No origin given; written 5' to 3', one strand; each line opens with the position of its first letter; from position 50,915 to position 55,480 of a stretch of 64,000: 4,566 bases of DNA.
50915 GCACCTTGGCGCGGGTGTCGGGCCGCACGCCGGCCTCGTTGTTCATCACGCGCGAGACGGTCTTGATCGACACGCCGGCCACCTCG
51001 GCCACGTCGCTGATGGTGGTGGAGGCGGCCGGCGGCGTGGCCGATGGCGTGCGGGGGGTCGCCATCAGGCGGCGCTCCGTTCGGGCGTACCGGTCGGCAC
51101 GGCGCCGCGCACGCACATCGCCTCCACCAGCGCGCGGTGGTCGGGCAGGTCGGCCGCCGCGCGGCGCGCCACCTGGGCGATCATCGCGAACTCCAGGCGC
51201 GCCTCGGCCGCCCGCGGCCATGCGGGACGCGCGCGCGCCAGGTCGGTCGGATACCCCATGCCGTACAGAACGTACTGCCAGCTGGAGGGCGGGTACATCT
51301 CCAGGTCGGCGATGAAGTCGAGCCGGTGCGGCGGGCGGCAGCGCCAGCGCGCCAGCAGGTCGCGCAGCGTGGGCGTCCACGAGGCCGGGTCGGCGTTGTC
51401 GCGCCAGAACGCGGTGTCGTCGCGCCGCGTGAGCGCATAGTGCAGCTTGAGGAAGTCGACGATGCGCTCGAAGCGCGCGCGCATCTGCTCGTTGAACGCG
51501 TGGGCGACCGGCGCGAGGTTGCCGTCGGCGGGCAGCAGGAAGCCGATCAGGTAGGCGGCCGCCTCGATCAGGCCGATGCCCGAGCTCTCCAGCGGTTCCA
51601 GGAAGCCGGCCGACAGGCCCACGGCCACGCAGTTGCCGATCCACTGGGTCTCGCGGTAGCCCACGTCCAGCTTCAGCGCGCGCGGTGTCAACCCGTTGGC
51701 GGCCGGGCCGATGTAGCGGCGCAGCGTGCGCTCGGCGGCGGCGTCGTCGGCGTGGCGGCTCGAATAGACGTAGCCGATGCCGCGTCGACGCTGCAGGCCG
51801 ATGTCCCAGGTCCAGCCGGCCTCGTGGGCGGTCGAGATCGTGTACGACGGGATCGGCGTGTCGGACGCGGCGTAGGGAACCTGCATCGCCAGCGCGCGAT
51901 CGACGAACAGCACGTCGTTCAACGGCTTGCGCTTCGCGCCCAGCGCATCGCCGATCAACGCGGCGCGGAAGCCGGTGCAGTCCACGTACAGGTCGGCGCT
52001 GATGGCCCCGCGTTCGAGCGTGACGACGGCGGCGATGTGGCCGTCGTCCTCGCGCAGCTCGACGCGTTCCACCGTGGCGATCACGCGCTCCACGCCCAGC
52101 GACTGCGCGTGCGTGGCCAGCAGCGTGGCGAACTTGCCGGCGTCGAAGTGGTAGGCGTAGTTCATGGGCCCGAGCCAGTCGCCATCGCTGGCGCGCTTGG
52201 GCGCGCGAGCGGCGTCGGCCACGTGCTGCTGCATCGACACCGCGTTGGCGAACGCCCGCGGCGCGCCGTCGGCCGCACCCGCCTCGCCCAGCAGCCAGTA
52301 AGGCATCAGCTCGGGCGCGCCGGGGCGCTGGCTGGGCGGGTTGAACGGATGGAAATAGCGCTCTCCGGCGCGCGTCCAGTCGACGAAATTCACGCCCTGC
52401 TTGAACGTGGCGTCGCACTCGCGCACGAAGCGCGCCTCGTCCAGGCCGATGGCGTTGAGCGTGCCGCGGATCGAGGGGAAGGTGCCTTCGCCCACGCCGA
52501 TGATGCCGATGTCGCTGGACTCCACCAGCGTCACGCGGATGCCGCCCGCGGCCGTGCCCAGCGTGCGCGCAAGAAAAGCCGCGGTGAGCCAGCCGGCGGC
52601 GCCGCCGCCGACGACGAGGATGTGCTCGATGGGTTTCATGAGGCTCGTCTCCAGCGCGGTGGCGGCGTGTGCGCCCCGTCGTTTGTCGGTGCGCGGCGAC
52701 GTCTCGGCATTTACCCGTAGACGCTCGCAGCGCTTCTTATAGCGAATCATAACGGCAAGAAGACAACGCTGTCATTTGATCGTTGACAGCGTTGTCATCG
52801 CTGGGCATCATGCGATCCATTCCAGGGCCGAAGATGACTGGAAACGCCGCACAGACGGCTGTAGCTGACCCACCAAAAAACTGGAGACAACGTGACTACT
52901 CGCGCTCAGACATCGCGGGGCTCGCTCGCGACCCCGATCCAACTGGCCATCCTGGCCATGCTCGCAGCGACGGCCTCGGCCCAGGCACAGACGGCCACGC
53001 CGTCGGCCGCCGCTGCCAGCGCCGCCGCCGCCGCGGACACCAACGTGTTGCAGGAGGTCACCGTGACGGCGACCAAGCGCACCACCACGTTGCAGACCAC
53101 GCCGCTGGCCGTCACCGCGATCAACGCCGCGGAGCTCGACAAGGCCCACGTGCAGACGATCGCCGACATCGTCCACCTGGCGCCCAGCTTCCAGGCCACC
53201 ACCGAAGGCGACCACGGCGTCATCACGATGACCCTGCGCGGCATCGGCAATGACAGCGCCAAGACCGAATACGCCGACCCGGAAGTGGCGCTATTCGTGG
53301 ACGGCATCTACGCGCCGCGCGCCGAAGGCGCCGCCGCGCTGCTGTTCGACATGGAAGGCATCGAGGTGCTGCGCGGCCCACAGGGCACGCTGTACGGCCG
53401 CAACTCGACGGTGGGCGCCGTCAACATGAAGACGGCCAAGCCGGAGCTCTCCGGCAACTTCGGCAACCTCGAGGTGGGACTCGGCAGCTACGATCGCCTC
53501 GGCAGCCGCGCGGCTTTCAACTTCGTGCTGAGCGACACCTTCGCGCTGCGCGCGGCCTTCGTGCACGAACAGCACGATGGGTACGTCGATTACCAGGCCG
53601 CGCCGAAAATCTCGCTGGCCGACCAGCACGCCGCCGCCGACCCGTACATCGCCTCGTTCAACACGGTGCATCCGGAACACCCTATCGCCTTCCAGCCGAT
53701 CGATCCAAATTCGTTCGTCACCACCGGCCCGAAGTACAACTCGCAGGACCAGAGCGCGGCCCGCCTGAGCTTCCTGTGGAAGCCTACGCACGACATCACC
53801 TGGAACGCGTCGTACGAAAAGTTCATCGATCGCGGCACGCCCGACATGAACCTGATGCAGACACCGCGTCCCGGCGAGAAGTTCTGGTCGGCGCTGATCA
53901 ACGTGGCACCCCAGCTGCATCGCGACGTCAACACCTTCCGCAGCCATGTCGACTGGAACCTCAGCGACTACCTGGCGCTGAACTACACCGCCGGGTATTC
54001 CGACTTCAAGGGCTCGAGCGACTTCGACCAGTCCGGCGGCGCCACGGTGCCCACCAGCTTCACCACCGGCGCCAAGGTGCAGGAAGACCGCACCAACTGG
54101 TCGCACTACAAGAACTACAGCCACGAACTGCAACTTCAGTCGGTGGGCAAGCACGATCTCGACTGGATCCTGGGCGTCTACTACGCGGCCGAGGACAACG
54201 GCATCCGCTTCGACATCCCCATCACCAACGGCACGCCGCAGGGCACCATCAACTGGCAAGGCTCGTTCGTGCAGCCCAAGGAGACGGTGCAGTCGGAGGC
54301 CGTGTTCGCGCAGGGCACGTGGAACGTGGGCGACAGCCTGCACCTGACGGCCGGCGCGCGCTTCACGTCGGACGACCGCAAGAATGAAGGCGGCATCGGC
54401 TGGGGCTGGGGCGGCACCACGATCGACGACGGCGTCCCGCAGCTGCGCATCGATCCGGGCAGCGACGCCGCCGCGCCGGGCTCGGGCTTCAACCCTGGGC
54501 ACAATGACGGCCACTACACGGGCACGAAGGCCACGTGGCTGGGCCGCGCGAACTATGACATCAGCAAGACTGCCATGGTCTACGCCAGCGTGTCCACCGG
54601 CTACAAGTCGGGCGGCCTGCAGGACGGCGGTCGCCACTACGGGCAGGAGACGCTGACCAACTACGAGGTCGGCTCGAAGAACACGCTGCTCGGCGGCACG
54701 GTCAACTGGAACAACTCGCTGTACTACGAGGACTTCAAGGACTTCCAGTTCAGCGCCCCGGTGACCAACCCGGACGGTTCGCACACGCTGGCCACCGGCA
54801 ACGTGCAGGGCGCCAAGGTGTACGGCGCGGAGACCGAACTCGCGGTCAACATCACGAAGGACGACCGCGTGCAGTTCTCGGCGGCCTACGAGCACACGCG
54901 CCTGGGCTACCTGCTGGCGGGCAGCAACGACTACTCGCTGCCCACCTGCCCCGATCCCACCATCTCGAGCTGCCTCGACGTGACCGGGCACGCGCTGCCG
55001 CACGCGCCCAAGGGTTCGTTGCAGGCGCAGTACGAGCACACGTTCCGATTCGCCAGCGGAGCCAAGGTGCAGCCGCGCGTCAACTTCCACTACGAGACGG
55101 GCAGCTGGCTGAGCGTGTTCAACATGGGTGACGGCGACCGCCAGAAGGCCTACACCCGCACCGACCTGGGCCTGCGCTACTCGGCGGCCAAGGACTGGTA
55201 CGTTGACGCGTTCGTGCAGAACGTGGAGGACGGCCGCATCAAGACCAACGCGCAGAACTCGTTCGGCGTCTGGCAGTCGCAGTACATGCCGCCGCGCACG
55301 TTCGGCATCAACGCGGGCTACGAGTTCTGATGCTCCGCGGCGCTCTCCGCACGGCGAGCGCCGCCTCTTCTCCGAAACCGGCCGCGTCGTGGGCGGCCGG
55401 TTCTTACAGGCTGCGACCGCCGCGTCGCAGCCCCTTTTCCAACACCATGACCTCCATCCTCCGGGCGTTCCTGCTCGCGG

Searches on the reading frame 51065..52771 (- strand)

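Call 69: search_protein_families(library=pfam, proteins=[window:51065-52771:-], max_evalue=0.00001)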
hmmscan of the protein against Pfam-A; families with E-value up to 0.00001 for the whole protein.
window:51065-52771:- (568 aa): 3 families
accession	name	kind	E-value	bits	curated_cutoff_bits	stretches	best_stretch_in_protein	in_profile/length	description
PF04820.20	Trp_halogenase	-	2.1e-129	432.8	21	1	51-510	2-447/458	Tryptophan halogenase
PF01266.30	DAO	-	4.8e-07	30.1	27.9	1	51-283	2-223/353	FAD dependent oxidoreductase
PF07992.20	Pyr_redox_2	-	4.8e-06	26.6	26.1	0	39-87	135-175/291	Pyridine nucleotide-disulphide oxidoreductase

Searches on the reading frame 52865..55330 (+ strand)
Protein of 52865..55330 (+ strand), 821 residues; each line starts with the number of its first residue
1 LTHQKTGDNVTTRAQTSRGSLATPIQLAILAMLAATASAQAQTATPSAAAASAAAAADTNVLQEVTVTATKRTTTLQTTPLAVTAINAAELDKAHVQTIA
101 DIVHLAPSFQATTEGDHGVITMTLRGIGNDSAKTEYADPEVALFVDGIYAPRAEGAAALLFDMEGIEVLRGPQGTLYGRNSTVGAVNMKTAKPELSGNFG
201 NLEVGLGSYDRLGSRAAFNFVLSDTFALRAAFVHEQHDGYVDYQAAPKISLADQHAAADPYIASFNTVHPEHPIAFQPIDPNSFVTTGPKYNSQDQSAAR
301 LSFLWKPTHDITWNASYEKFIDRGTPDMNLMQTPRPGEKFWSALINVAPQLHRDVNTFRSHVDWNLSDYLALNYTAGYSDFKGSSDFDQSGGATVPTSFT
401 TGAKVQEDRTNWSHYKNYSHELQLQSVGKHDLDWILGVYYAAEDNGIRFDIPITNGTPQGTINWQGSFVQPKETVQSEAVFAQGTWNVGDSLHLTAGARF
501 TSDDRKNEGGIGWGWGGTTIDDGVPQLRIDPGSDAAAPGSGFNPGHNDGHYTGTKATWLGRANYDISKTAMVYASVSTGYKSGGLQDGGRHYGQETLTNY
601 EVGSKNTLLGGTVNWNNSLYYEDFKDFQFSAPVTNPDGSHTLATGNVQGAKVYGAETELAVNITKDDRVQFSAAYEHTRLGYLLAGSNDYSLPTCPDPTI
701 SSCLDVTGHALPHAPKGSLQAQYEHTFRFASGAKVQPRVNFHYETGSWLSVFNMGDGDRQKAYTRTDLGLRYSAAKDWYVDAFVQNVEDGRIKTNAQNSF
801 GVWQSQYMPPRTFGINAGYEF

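Call 69: search_protein_families(library=pfam, proteins=[window:52865-55330:+], max_evalue=0.00001)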
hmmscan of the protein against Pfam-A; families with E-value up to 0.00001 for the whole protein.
window:52865-55330:+ (821 aa): 2 families
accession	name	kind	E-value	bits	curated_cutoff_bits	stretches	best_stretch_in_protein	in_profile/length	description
PF00593.30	TonB_dep_Rec_b-barrel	-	9.5e-31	108.5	27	1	315-787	19-436/436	TonB dependent receptor-like, beta-barrel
PF07715.20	Plug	-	1.5e-15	58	23.9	1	76-184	2-106/107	TonB-dependent Receptor Plug Domain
